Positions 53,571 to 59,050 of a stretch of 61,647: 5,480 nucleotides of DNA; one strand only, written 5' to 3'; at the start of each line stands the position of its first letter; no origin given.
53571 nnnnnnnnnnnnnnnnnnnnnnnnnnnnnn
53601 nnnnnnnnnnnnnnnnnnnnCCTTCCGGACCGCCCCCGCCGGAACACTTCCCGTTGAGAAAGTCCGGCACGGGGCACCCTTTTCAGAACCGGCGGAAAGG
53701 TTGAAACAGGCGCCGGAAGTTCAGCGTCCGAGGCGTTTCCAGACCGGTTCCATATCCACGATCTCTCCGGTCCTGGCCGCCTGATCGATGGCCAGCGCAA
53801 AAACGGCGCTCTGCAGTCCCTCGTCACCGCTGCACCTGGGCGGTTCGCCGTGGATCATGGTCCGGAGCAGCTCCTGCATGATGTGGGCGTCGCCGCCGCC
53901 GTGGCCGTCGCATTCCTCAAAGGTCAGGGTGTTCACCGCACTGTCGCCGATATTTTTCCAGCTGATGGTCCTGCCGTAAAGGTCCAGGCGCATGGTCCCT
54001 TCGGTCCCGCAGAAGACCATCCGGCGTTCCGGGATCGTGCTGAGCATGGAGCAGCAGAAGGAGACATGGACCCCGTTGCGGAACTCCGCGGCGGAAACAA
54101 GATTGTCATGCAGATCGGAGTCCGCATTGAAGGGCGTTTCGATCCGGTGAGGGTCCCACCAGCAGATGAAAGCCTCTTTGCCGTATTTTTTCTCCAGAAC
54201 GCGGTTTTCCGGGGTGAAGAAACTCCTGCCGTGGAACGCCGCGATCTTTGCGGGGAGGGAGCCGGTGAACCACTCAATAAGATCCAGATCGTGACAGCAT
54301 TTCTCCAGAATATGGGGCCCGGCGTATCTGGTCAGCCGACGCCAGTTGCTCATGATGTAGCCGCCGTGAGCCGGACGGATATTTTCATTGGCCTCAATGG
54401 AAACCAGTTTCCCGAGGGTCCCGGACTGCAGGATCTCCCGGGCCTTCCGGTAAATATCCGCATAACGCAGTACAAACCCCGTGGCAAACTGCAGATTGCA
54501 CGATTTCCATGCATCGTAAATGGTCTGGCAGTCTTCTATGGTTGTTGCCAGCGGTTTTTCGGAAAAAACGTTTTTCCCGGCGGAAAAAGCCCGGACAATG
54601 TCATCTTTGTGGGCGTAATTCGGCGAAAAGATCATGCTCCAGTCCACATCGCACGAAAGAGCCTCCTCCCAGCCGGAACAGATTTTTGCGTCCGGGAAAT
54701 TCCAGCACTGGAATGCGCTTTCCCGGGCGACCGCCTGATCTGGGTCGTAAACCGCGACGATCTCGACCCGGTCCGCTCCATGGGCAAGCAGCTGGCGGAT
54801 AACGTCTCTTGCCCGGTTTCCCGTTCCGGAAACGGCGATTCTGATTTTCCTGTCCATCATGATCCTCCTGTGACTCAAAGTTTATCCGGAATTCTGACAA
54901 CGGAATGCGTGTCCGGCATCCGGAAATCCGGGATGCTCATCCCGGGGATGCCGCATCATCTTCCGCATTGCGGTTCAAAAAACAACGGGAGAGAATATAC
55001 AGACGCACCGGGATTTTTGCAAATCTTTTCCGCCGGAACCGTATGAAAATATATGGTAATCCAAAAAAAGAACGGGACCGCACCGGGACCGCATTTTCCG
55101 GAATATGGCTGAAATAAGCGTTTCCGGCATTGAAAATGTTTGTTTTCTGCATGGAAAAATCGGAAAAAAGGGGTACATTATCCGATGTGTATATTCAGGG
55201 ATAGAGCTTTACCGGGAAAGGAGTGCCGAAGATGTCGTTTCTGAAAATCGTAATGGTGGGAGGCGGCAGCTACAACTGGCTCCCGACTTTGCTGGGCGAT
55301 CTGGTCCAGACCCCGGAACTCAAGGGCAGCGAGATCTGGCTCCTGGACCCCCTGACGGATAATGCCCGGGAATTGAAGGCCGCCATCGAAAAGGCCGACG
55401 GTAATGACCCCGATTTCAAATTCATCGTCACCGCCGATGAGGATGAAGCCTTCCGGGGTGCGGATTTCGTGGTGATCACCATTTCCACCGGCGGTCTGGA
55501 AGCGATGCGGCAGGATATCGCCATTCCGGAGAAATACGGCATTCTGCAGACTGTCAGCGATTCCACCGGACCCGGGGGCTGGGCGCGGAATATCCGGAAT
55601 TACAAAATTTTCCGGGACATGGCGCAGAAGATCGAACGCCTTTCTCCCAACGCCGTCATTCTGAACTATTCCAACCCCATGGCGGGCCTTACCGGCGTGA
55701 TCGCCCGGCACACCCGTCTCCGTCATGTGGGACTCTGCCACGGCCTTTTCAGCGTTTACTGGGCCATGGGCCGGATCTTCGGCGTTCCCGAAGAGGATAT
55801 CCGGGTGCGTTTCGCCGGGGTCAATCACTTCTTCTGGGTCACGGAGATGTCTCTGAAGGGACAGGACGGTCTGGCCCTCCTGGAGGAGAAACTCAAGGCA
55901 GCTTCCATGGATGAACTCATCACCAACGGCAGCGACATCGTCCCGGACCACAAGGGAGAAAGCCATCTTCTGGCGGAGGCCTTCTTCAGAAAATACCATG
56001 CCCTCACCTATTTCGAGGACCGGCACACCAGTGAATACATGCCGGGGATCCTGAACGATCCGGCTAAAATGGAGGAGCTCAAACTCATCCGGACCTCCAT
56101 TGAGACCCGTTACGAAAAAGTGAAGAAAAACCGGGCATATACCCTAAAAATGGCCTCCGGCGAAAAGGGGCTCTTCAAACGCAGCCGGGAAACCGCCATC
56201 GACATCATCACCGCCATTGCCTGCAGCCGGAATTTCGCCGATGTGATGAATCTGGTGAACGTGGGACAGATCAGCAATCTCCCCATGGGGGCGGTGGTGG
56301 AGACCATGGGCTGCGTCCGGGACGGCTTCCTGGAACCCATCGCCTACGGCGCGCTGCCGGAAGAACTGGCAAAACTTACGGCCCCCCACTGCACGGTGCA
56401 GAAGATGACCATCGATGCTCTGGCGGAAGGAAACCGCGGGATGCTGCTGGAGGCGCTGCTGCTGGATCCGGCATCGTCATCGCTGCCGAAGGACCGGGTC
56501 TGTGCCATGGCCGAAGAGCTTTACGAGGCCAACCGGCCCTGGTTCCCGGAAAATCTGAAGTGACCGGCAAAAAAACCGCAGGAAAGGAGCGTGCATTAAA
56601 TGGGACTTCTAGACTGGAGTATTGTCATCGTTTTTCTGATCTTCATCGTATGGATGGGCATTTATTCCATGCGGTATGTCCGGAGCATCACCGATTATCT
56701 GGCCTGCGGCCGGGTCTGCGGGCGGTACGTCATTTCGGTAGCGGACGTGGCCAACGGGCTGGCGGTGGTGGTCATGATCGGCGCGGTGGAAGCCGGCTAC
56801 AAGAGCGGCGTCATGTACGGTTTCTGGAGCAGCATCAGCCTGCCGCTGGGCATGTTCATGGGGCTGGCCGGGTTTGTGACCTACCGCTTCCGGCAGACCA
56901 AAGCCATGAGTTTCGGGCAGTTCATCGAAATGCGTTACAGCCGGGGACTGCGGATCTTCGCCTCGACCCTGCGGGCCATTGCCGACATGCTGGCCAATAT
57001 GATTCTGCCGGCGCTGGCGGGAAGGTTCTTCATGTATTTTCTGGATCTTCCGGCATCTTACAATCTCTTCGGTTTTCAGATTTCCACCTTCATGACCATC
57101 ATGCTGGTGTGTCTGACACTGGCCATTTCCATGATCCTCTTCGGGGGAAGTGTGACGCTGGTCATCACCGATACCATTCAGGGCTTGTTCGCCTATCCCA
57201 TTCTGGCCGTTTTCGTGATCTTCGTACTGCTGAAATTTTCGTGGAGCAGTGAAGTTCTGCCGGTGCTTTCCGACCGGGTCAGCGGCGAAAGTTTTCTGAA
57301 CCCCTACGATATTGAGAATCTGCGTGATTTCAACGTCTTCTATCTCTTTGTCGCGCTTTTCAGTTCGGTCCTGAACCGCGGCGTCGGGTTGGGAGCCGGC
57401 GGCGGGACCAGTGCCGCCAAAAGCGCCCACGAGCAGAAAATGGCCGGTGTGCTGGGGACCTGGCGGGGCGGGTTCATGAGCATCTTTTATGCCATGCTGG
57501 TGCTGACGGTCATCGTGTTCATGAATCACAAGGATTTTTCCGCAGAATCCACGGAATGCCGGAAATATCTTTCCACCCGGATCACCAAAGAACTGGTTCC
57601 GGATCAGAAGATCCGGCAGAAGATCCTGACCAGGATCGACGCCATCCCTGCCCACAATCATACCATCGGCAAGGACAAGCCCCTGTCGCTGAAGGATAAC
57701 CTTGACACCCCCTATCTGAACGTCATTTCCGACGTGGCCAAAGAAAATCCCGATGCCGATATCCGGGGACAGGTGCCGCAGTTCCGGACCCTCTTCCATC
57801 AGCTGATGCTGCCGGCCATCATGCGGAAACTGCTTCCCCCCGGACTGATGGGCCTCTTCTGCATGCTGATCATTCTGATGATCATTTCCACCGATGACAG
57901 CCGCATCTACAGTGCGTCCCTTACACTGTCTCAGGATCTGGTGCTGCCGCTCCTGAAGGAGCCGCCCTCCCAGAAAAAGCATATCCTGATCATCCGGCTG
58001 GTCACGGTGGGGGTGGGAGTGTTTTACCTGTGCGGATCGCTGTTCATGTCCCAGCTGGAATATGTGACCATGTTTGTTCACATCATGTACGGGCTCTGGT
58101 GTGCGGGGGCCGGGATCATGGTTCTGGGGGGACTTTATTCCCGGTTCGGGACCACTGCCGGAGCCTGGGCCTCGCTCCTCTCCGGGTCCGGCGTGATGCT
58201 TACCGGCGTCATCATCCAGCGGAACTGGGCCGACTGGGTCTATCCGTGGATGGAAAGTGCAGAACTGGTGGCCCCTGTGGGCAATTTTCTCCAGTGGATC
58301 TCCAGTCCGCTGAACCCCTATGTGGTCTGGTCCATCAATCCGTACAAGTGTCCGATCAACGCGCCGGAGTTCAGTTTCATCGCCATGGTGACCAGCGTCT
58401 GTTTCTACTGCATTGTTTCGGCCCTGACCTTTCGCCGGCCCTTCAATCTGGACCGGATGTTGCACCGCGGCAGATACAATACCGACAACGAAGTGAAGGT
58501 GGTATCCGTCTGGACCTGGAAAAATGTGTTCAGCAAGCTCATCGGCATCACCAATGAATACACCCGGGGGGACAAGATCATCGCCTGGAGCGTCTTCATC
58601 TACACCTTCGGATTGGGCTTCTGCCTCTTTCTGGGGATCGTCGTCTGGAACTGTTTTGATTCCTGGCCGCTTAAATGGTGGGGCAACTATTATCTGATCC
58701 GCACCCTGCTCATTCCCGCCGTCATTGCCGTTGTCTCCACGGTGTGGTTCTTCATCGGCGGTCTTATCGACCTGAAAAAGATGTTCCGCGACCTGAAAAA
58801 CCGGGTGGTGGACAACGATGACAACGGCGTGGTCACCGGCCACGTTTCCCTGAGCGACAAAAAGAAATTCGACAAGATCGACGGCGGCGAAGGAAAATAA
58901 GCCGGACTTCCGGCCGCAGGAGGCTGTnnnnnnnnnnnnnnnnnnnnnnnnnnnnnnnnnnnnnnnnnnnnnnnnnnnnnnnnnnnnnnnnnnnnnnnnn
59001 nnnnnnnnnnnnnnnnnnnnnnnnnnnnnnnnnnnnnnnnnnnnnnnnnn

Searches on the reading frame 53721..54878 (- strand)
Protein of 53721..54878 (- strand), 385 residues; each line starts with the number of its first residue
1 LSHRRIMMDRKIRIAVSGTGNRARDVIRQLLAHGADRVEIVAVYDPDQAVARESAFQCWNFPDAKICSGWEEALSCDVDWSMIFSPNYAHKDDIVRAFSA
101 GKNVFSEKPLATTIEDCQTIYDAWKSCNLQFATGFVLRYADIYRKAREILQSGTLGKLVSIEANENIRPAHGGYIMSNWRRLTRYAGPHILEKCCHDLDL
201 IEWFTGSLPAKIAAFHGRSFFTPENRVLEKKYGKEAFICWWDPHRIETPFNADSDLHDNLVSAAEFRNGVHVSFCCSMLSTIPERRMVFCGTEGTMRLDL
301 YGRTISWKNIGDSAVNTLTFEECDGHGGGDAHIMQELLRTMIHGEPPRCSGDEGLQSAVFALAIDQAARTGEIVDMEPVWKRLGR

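Call 40: search_protein_families(library=pfam, proteins=[window:53721-54878:-], max_evalue=0.01)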
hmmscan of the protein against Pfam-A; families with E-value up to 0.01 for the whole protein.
window:53721-54878:- (385 aa): 3 families
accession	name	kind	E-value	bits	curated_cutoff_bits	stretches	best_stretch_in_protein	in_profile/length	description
PF01408.29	GFO_IDH_MocA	-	2.3e-17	64.2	24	1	12-134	1-119/120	Oxidoreductase family, NAD-binding Rossmann fold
PF22725.1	GFO_IDH_MocA_C3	-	2.7e-16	60.1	27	1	143-296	1-123/124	GFO/IDH/MocA C-terminal domain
PF02894.22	GFO_IDH_MocA_C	-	2.3e-15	57.4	22.9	1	147-375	1-217/218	Oxidoreductase family, C-terminal alpha/beta domain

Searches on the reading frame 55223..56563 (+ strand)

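Call 40: search_protein_families(library=pfam, proteins=[window:55223-56563:+], max_evalue=0.01)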
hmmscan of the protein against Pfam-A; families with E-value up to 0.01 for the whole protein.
window:55223-56563:+ (446 aa): 4 families
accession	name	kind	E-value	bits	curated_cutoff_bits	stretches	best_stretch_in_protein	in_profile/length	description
PF02056.22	Glyco_hydro_4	-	9.3e-43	146.3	23.2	1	8-182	1-177/183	Family 4 glycosyl hydrolase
PF11975.13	Glyco_hydro_4C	-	1.3e-34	120.4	24.1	1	197-416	1-209/211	Family 4 glycosyl hydrolase C-terminal domain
PF00056.29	Ldh_1_N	-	0.00024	21.6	27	0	125-164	93-132/141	lactate/malate dehydrogenase, NAD binding domain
PF01976.22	DUF116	-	0.0015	18.4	25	1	297-365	76-142/155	Protein of unknown function DUF116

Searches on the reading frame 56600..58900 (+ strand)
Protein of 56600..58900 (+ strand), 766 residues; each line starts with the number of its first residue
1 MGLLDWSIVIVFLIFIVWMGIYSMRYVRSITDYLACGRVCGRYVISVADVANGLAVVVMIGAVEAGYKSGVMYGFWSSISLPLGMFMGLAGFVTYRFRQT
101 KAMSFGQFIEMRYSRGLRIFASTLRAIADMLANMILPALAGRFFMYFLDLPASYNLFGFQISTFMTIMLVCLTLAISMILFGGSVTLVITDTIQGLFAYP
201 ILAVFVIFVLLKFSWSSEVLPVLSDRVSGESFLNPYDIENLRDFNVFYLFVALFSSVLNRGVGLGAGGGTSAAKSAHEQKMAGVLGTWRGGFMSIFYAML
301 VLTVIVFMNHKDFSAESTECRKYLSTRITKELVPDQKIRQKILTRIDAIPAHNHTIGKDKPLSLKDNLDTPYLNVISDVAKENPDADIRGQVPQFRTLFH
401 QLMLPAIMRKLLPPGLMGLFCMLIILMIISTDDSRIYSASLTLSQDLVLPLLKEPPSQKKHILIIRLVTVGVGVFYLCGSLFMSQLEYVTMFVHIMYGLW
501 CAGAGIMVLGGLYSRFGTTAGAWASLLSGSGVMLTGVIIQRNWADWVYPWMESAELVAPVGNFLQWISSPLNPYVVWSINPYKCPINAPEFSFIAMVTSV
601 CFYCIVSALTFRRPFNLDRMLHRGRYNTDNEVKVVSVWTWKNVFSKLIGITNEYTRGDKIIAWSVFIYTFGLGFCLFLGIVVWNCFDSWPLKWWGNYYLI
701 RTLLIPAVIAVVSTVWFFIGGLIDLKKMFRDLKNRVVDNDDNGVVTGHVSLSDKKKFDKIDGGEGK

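Call 40: search_protein_families(library=pfam, proteins=[window:56600-58900:+], max_evalue=0.01)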
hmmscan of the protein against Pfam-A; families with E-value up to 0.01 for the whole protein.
window:56600-58900:+ (766 aa): 1 family
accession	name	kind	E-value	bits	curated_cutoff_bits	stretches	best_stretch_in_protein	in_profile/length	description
PF00474.23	SSF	-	2.6e-12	46.8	22.8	2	402-529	279-406/406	Sodium:solute symporter family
